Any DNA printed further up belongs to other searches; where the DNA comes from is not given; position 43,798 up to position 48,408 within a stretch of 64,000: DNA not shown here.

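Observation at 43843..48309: Monocistronic 1437-aa double-ASKHA activase/dehydratase-like fusion with perfect promoter and terminator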

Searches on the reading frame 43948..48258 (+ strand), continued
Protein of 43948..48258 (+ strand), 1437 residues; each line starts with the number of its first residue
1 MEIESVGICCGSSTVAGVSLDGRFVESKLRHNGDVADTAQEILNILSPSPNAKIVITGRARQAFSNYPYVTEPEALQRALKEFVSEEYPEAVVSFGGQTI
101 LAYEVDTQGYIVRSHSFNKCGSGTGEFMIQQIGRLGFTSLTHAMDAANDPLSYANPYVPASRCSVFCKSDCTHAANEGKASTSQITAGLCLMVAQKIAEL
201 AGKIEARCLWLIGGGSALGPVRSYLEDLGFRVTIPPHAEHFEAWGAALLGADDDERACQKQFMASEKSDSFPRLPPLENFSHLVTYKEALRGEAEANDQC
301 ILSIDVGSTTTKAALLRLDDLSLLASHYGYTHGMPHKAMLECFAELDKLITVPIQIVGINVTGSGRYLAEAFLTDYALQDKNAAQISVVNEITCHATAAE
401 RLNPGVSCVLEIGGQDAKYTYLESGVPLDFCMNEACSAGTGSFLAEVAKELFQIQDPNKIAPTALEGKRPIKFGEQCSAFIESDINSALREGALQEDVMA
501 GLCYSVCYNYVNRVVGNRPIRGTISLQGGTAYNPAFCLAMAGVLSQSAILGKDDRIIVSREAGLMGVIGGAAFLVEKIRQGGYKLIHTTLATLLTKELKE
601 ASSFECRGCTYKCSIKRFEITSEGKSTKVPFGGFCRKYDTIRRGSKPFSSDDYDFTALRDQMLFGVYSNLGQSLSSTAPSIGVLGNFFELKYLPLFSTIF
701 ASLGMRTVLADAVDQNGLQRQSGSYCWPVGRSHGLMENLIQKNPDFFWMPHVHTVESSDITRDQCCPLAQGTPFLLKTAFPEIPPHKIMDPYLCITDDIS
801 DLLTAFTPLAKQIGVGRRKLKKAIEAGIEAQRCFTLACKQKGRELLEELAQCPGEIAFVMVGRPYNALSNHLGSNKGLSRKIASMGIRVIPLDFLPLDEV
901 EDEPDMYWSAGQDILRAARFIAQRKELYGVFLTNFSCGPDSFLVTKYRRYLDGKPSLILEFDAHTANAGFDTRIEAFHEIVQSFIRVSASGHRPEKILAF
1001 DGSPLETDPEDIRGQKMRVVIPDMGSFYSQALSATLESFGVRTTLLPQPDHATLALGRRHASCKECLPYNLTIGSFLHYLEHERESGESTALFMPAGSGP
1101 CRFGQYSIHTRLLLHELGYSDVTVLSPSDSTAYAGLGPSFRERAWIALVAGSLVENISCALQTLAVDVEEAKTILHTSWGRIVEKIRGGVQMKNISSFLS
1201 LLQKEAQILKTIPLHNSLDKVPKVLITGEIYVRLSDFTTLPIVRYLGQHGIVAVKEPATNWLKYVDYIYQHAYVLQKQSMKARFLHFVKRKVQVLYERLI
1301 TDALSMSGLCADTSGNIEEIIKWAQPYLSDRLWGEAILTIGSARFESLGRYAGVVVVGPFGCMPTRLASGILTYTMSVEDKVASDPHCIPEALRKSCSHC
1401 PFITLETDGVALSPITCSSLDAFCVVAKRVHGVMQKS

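Call 83: find_homologous_proteins(query=P0098, max_evalue=1e-50)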
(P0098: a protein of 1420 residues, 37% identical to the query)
Query P0098 (1420 aa): 7788 proteins with E <= 1e-50 among 8000 candidates; the best 120 are listed.
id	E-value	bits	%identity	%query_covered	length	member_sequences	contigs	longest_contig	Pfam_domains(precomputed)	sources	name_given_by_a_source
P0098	0.0e+0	3281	100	100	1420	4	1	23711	PF01869.27,PF09989.16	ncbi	ncbi:MAG: acyl-CoA dehydratase activase [Desulfovibrionales bacterium]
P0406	0.0e+0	2203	67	100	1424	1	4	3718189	PF01869.27,PF09989.16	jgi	jgi:predicted CoA-substrate-specific enzyme activase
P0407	0.0e+0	2182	68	100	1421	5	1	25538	PF01869.27,PF02782.23,PF09989.16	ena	-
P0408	0.0e+0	2134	67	98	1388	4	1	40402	PF01869.27,PF09989.16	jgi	jgi:predicted CoA-substrate-specific enzyme activase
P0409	0.0e+0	2064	62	100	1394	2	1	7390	PF01869.27,PF09989.16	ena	-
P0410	0.0e+0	2018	62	100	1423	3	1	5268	PF01869.27,PF09989.16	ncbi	ncbi:MAG: acyl-CoA dehydratase activase [Deltaproteobacteria bacterium]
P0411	0.0e+0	2011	61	100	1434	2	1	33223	PF01869.27,PF09989.16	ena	-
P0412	0.0e+0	2011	62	100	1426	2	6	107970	PF01869.27,PF02782.23,PF09989.16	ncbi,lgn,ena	-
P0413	0.0e+0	2010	62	100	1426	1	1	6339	PF01869.27,PF09989.16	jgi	-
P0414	0.0e+0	2008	61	100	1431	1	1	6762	PF01869.27,PF09989.16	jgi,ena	-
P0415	0.0e+0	2003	61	100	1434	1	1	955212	PF01869.27,PF09989.16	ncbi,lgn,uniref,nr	ncbi:acyl-CoA dehydratase activase [Halodesulfovibrio marinisediminis]|uniref:CoA-substrate-specific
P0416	0.0e+0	1996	62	100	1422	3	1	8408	PF01869.27,PF02782.23,PF09989.16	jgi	jgi:predicted CoA-substrate-specific enzyme activase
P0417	0.0e+0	1994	61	100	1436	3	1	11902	PF01869.27,PF09989.16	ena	-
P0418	0.0e+0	1987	62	99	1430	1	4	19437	PF01869.27,PF09989.16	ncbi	ncbi:MAG: acyl-CoA dehydratase activase [Thermodesulfobacteriota bacterium]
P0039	0.0e+0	1987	61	100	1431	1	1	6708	PF01869.27,PF09989.16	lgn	-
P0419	0.0e+0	1987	61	100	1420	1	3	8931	PF01869.27,PF02782.23,PF09989.16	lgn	-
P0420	0.0e+0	1984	61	100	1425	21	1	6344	PF01869.27,PF09989.16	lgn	-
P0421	0.0e+0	1984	61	100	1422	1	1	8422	PF01869.27,PF09989.16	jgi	jgi:predicted CoA-substrate-specific enzyme activase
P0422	0.0e+0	1981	60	100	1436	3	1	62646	PF01869.27,PF09989.16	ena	-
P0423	0.0e+0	1981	60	100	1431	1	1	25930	PF01869.27,PF02782.23,PF09989.16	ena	-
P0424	0.0e+0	1980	60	100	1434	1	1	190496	PF01869.27,PF09989.16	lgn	-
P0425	0.0e+0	1980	61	100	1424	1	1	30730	PF01869.27,PF09989.16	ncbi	ncbi:MAG: acyl-CoA dehydratase activase [Thermodesulfobacteriota bacterium]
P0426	0.0e+0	1978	61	100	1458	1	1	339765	PF01869.27,PF09989.16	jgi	jgi:predicted CoA-substrate-specific enzyme activase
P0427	0.0e+0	1973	60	100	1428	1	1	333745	PF01869.27,PF09989.16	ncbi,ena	-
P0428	0.0e+0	1973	61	100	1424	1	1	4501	PF01869.27,PF09989.16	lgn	-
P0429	0.0e+0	1970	61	100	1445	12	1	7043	PF01869.27,PF09989.16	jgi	jgi:predicted CoA-substrate-specific enzyme activase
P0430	0.0e+0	1967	60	100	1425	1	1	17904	PF01869.27,PF09989.16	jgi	jgi:predicted CoA-substrate-specific enzyme activase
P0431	0.0e+0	1966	60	100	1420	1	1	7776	PF01869.27,PF09989.16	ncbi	ncbi:MAG: acyl-CoA dehydratase activase [Desulfovibrionaceae bacterium]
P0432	0.0e+0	1965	61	100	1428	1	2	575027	PF01869.27,PF02782.23,PF09989.16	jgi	jgi:predicted CoA-substrate-specific enzyme activase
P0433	0.0e+0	1964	60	100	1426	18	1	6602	PF01869.27,PF09989.16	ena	-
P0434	0.0e+0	1963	62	100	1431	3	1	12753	PF01869.27,PF09989.16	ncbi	ncbi:MAG: acyl-CoA dehydratase activase [Desulfurivibrio sp.]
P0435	0.0e+0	1962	60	100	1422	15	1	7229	PF01869.27,PF09989.16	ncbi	-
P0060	0.0e+0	1961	60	100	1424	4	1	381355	PF01869.27,PF09989.16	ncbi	-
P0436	0.0e+0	1961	60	100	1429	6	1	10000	PF01869.27,PF09989.16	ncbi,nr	ncbi:MAG: acyl-CoA dehydratase activase [Desulfomonile sp.]|nr:acyl-CoA dehydratase activase [Desulf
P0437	0.0e+0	1960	60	100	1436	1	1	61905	PF01869.27,PF09989.16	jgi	-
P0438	0.0e+0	1959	61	100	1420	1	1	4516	PF01869.27,PF09989.16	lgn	-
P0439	0.0e+0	1954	60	100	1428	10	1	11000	PF01869.27,PF09989.16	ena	-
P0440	0.0e+0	1954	61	100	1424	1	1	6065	PF01869.27,PF09989.16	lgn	-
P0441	0.0e+0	1954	60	100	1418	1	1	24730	PF01869.27,PF09989.16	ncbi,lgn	-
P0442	0.0e+0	1953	59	100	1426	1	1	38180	PF01869.27,PF09989.16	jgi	jgi:predicted CoA-substrate-specific enzyme activase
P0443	0.0e+0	1952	60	100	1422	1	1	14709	PF01869.27,PF09989.16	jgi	jgi:predicted CoA-substrate-specific enzyme activase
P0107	0.0e+0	1952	61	100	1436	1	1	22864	PF01869.27,PF02782.23,PF09989.16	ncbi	ncbi:MAG: acyl-CoA dehydratase activase [Pseudomonadota bacterium]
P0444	0.0e+0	1952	59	100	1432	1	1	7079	PF01869.27,PF02782.23,PF09989.16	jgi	-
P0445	0.0e+0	1952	62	97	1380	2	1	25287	PF01869.27,PF09989.16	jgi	jgi:predicted CoA-substrate-specific enzyme activase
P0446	0.0e+0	1951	60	100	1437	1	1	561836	PF01869.27,PF09989.16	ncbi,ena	-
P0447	0.0e+0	1951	60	100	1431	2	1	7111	PF01869.27,PF09989.16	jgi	jgi:predicted CoA-substrate-specific enzyme activase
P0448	0.0e+0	1951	60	100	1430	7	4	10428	PF01869.27,PF09989.16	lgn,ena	-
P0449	0.0e+0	1950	60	100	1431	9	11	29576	PF01869.27,PF02782.23,PF09989.16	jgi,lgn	jgi:predicted CoA-substrate-specific enzyme activase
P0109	0.0e+0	1950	60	100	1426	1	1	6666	PF01869.27,PF09989.16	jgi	jgi:predicted CoA-substrate-specific enzyme activase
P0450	0.0e+0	1950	59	100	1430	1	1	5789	PF01869.27,PF09989.16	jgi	jgi:predicted CoA-substrate-specific enzyme activase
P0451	0.0e+0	1949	60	100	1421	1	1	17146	PF01869.27,PF09989.16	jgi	-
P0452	0.0e+0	1949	60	100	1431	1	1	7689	PF01869.27,PF09989.16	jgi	jgi:predicted CoA-substrate-specific enzyme activase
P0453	0.0e+0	1949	60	100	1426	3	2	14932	PF01869.27,PF09989.16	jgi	jgi:predicted CoA-substrate-specific enzyme activase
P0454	0.0e+0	1948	60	100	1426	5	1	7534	PF01869.27,PF09989.16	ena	-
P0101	0.0e+0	1947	60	100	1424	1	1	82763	PF01869.27,PF02782.23,PF09989.16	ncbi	-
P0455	0.0e+0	1947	60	100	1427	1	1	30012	PF01869.27,PF09989.16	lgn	-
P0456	0.0e+0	1946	60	100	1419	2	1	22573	PF01869.27,PF02782.23,PF09989.16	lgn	-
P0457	0.0e+0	1946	60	100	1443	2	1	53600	PF01869.27,PF09989.16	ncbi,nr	ncbi:MAG: activase [Candidatus Hydrogenedentes bacterium]|nr:activase [Candidatus Hydrogenedentota b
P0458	0.0e+0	1946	60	100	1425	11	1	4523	PF01869.27,PF02782.23,PF09989.16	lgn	-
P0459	0.0e+0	1945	61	100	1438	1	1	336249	PF01869.27,PF09989.16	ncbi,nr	ncbi:MAG: acyl-CoA dehydratase activase [Desulfurivibrio sp.]|nr:acyl-CoA dehydratase activase [Desu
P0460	0.0e+0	1945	60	100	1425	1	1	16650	PF01869.27,PF02782.23,PF09989.16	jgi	jgi:predicted CoA-substrate-specific enzyme activase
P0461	0.0e+0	1943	60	100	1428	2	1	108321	PF01869.27,PF02782.23,PF09989.16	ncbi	-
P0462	0.0e+0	1943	60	100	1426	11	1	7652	PF01869.27,PF09989.16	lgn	-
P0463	0.0e+0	1942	60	100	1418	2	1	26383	PF01869.27,PF09989.16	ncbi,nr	ncbi:MAG: activase [Nitrospiraceae bacterium]|nr:activase [Nitrospiraceae bacterium]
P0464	0.0e+0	1942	60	100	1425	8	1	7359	PF01869.27,PF02782.23,PF09989.16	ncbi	-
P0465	0.0e+0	1941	60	100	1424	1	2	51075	PF01869.27,PF09989.16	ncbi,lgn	-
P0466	0.0e+0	1940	60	100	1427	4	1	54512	PF01869.27,PF09989.16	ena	-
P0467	0.0e+0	1939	59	100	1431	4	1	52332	PF01869.27,PF09989.16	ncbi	-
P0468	0.0e+0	1938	60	100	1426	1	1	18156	PF01869.27,PF02782.23,PF09989.16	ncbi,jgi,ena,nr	ncbi:MAG TPA: acyl-CoA dehydratase activase [Desulfomonilaceae bacterium]|nr:acyl-CoA dehydratase ac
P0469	0.0e+0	1938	60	100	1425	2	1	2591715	PF01869.27,PF02782.23,PF09989.16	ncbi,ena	-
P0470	0.0e+0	1938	59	100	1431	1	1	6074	PF01869.27,PF02782.23,PF09989.16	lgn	-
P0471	0.0e+0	1938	60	100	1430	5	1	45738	PF01869.27,PF02782.23,PF09989.16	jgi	jgi:predicted CoA-substrate-specific enzyme activase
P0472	0.0e+0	1937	60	100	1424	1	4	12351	PF01869.27,PF09989.16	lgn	-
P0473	0.0e+0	1936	60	100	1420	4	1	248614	PF01869.27,PF02782.23,PF09989.16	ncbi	ncbi:MAG: acyl-CoA dehydratase activase [Desulfovibrionaceae bacterium]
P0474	0.0e+0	1936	60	100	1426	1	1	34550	PF01869.27,PF02782.23,PF09989.16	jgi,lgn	-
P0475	0.0e+0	1935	61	99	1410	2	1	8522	PF01869.27,PF02782.23,PF09989.16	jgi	-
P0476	0.0e+0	1935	59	100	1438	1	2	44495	PF01869.27,PF02782.23,PF09989.16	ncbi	-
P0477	0.0e+0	1934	60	100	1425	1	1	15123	PF01869.27,PF02782.23,PF09989.16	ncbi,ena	-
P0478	0.0e+0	1934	59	100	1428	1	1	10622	PF01869.27,PF09989.16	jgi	jgi:predicted CoA-substrate-specific enzyme activase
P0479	0.0e+0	1934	59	100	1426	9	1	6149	PF01869.27,PF02782.23,PF09989.16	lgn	-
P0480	0.0e+0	1934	59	100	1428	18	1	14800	PF01869.27,PF02782.23,PF09989.16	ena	-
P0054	0.0e+0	1934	60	100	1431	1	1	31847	PF01869.27,PF02782.23,PF09989.16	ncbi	-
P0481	0.0e+0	1934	59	100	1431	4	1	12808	PF01869.27,PF09989.16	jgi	jgi:predicted CoA-substrate-specific enzyme activase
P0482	0.0e+0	1933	59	100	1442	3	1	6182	PF01869.27,PF09989.16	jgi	-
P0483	0.0e+0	1933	59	100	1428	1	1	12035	PF01869.27,PF02782.23,PF09989.16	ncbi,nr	ncbi:MAG: acyl-CoA dehydratase activase [Desulfomonilaceae bacterium]|nr:acyl-CoA dehydratase activa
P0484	0.0e+0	1932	59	100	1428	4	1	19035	PF01869.27,PF09989.16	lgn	-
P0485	0.0e+0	1932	59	100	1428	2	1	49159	PF01869.27,PF02782.23,PF09989.16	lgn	-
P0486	0.0e+0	1932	60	100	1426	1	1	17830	PF01869.27,PF02782.23,PF09989.16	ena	-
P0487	0.0e+0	1932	59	100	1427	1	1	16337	PF01869.27,PF02782.23,PF09989.16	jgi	jgi:predicted CoA-substrate-specific enzyme activase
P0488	0.0e+0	1931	60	100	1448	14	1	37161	PF01869.27,PF09989.16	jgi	jgi:predicted CoA-substrate-specific enzyme activase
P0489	0.0e+0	1929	59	100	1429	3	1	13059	PF01869.27,PF02782.23,PF09989.16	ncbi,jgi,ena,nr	ncbi:MAG TPA: acyl-CoA dehydratase activase [Desulfomonilaceae bacterium]|nr:acyl-CoA dehydratase ac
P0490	0.0e+0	1928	59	100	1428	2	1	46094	PF01869.27,PF02782.23,PF09989.16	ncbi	ncbi:MAG: acyl-CoA dehydratase activase [Pseudomonadota bacterium]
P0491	0.0e+0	1928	59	100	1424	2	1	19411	PF01869.27,PF09989.16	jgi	jgi:predicted CoA-substrate-specific enzyme activase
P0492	0.0e+0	1927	60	100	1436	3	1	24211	PF01869.27,PF09989.16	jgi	-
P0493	0.0e+0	1927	59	100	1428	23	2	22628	PF01869.27,PF02782.23,PF09989.16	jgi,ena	-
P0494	0.0e+0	1926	61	100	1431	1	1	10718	PF01869.27,PF09989.16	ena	-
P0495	0.0e+0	1926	59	100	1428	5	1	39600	PF01869.27,PF02782.23,PF09989.16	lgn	-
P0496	0.0e+0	1926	59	100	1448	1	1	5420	PF01869.27,PF09989.16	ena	-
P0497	0.0e+0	1926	59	100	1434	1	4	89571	PF01869.27,PF02782.23,PF09989.16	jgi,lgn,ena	-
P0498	0.0e+0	1926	60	100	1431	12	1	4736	PF01869.27,PF02782.23,PF09989.16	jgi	jgi:predicted CoA-substrate-specific enzyme activase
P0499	0.0e+0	1926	60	100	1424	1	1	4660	PF01869.27,PF02782.23,PF09989.16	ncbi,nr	ncbi:MAG: activase [Candidatus Hydrogenedentes bacterium]|nr:activase [Candidatus Hydrogenedentota b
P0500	0.0e+0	1925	60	100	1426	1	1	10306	PF01869.27,PF09989.16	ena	-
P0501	0.0e+0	1925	60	100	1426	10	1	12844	PF01869.27,PF09989.16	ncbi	-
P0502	0.0e+0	1923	59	100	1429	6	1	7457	PF01869.27,PF02782.23,PF09989.16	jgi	jgi:predicted CoA-substrate-specific enzyme activase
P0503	0.0e+0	1923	60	99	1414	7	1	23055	PF01869.27,PF09989.16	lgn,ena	-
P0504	0.0e+0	1923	59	100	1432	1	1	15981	PF01869.27,PF09989.16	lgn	-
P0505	0.0e+0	1922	59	100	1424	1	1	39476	PF01869.27,PF02782.23,PF09989.16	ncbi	-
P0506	0.0e+0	1922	59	100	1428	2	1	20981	PF01869.27,PF02782.23,PF09989.16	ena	-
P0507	0.0e+0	1922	59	100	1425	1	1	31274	PF01869.27,PF09989.16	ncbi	-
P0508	0.0e+0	1922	59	100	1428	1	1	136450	PF01869.27,PF02782.23,PF09989.16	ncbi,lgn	-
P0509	0.0e+0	1922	59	100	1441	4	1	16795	PF01869.27,PF09989.16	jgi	jgi:predicted CoA-substrate-specific enzyme activase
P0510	0.0e+0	1921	60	100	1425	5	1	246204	PF01869.27,PF09989.16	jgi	jgi:predicted CoA-substrate-specific enzyme activase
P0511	0.0e+0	1921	59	100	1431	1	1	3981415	PF01869.27,PF02782.23,PF09989.16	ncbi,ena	-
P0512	0.0e+0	1920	59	100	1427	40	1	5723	PF01869.27,PF09989.16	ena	-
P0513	0.0e+0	1920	60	100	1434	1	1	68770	PF01869.27,PF02782.23,PF09989.16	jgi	jgi:predicted CoA-substrate-specific enzyme activase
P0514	0.0e+0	1919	59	100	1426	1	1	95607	PF01869.27,PF09989.16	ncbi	-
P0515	0.0e+0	1919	60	99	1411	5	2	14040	PF01869.27,PF02782.23,PF09989.16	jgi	jgi:predicted CoA-substrate-specific enzyme activase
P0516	0.0e+0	1919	61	97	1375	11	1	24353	PF01869.27,PF09989.16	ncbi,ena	-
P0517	0.0e+0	1919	59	99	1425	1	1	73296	PF01869.27,PF09989.16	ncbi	-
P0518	0.0e+0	1918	59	100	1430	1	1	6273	PF01869.27,PF09989.16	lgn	-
